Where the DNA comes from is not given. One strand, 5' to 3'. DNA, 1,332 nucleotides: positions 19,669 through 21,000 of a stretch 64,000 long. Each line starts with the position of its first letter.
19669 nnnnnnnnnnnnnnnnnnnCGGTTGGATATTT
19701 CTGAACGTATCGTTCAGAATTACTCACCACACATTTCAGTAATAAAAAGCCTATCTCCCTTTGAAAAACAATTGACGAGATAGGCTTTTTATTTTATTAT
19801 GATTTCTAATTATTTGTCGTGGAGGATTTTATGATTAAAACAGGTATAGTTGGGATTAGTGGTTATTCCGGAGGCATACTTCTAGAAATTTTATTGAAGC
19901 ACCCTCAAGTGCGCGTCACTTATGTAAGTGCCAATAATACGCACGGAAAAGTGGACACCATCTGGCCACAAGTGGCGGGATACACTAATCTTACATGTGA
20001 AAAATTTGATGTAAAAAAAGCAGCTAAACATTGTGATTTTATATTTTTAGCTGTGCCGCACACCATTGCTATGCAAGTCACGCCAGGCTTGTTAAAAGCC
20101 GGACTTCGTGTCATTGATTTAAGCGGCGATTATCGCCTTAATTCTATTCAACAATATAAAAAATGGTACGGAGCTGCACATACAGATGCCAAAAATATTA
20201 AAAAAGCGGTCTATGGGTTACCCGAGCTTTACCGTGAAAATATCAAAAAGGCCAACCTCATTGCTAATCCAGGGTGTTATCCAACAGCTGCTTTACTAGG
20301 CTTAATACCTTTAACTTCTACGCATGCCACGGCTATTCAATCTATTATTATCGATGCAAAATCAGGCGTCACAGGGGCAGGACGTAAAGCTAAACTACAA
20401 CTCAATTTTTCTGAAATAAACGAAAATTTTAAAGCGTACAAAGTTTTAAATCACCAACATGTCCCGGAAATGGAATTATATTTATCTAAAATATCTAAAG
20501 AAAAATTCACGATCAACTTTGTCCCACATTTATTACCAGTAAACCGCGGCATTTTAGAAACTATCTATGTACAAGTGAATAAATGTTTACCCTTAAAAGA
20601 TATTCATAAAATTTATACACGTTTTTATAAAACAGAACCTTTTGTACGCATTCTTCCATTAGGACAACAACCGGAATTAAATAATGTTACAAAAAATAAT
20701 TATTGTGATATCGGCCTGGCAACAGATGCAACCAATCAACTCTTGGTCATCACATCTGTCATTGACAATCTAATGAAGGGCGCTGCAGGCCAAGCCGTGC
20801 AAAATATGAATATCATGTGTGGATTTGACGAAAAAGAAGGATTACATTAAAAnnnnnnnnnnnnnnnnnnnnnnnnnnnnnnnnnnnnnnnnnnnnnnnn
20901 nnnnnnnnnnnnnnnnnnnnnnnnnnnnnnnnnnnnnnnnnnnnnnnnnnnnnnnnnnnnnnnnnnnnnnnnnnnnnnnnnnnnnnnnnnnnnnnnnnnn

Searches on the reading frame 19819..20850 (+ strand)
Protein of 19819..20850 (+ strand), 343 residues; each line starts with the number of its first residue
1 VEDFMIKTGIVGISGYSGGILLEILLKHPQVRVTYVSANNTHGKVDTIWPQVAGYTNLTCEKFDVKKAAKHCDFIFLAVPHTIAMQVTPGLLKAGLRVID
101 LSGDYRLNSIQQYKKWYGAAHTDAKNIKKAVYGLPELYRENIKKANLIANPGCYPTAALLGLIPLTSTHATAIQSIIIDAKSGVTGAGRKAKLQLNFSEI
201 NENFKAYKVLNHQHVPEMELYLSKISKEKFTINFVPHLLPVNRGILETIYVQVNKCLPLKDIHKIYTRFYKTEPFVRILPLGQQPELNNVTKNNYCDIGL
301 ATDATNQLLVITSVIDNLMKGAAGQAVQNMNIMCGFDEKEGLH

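Call 66: search_protein_families(library=pfam, proteins=[window:19819-20850:+], max_evalue=0.00001)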
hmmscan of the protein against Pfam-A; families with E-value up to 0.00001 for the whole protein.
window:19819-20850:+ (343 aa): 3 families
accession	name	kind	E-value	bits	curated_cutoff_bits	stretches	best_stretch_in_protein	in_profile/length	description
PF22698.1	Semialdhyde_dhC_1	-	4.1e-59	199.6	27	1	153-317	1-165/165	Semialdehyde dehydrogenase, dimerisation domain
PF01118.30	Semialdhyde_dh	-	8.8e-29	100.8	26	1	7-145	1-121/121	Semialdehyde dehydrogenase, NAD binding domain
PF02774.23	Semialdhyde_dhC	-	1.7e-23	84.2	26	1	164-320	3-184/184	Semialdehyde dehydrogenase, dimerisation domain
